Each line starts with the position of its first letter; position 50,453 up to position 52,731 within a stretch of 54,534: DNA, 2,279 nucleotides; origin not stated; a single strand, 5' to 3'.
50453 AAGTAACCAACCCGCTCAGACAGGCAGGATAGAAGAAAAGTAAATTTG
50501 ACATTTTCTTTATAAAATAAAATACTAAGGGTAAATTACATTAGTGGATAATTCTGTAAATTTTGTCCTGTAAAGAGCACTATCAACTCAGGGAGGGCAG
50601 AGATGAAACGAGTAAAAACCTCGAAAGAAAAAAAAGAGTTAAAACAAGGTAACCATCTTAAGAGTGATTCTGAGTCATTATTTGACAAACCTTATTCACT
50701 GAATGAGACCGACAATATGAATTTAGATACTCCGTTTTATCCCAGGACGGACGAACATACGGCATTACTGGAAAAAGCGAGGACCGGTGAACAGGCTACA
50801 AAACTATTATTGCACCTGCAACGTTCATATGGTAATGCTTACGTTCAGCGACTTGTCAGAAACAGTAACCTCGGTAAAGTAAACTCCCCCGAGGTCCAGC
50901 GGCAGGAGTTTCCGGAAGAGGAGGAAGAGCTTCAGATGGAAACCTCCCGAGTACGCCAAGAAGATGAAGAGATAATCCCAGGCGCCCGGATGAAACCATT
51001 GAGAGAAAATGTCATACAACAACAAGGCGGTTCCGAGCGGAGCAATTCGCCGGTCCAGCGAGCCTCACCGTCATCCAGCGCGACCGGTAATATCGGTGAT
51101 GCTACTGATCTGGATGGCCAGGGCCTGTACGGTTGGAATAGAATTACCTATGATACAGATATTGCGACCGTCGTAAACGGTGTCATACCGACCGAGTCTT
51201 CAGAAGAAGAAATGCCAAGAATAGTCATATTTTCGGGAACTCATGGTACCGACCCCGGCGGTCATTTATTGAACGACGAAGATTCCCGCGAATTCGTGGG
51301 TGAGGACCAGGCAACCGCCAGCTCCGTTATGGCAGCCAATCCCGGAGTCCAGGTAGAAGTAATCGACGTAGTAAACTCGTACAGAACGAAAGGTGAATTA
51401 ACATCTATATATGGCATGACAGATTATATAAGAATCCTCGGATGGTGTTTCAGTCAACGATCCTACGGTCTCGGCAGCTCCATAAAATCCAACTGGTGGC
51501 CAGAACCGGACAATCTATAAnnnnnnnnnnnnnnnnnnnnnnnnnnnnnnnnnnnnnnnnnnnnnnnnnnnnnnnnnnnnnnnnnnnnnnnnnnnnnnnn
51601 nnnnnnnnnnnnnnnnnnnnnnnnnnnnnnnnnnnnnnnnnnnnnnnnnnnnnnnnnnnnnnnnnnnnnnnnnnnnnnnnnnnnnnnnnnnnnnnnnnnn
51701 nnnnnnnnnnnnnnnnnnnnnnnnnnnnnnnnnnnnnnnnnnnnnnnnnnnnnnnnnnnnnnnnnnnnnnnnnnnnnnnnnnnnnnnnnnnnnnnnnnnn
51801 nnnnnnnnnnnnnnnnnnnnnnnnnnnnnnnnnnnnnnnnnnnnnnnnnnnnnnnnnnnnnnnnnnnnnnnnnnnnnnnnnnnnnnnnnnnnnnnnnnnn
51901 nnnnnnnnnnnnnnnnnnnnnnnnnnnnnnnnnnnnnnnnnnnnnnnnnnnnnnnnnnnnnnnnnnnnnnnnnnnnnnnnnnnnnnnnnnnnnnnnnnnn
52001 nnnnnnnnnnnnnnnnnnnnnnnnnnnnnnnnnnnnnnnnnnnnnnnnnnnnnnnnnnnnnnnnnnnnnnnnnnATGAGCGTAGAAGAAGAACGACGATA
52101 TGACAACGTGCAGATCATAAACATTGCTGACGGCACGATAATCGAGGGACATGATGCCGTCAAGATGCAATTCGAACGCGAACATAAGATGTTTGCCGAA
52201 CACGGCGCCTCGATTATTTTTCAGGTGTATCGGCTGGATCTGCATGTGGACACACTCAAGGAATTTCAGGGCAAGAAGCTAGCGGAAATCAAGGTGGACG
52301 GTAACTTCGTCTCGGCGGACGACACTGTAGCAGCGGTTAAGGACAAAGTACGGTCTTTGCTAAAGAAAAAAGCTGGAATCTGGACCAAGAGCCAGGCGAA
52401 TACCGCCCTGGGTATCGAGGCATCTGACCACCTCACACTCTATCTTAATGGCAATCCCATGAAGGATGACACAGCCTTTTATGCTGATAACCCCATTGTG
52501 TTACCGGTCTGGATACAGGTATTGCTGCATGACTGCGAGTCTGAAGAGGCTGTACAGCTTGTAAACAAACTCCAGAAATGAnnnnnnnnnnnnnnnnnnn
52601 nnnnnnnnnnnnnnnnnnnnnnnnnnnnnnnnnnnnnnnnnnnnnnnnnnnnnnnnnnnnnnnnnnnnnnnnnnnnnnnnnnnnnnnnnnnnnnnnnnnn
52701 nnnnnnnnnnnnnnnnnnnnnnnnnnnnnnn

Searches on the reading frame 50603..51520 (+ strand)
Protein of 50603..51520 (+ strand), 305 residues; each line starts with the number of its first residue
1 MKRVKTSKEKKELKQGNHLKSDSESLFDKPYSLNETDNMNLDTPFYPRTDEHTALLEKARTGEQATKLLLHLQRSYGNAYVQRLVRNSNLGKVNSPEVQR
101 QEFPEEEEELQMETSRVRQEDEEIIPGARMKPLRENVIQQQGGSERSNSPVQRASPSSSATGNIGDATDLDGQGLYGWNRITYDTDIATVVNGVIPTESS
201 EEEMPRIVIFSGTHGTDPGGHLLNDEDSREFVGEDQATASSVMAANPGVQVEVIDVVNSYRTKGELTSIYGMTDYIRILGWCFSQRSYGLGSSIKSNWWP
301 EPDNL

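Call 3: search_protein_families(library=pfam, proteins=[window:50603-51520:+], max_evalue=0.1)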
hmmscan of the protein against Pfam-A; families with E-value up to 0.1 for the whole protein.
window:50603-51520:+ (305 aa): 1 family
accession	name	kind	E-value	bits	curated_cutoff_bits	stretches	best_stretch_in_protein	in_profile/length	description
PF15656.11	Tox-HDC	-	0.0026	18.4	21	1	205-286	29-114/130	Toxin with a H, D/N and C signature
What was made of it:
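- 50603..51520 (+): Putative cargo toxin (305 aa) with the shared N-terminal cargo leader and a weak Tox-HDC C-terminus. PF15656 at 0.0026, below the cutoff (call 3).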

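Call 4: search_protein_families(library=ncbifam, proteins=[window:50603-51520:+], max_evalue=0.1)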
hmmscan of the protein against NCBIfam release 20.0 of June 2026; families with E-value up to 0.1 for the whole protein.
window:50603-51520:+ (305 aa): 0 families

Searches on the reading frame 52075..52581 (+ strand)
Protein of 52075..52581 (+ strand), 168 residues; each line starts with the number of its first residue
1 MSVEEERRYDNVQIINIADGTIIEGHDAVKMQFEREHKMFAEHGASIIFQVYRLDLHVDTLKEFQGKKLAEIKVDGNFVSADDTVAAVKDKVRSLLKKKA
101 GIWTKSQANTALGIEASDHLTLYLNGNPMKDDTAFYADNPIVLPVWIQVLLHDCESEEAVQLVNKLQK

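Call 3: search_protein_families(library=pfam, proteins=[window:52075-52581:+], max_evalue=0.1)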
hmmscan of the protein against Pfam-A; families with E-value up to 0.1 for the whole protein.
window:52075-52581:+ (168 aa): 1 family
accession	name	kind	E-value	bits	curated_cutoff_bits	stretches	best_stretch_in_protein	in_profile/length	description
PF12182.14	DUF3642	-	0.065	14.1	22.7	0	74-116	5-47/93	Bacterial lipoprotein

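Call 4: search_protein_families(library=ncbifam, proteins=[window:52075-52581:+], max_evalue=0.1)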
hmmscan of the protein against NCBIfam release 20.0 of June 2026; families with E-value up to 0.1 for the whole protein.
window:52075-52581:+ (168 aa): 1 family
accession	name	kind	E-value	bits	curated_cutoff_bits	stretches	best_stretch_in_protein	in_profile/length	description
NF041304.3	AvrBs2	equivalog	0.072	11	1000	1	73-102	353-382/716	type III secretion system effector avirulence protein AvrBs2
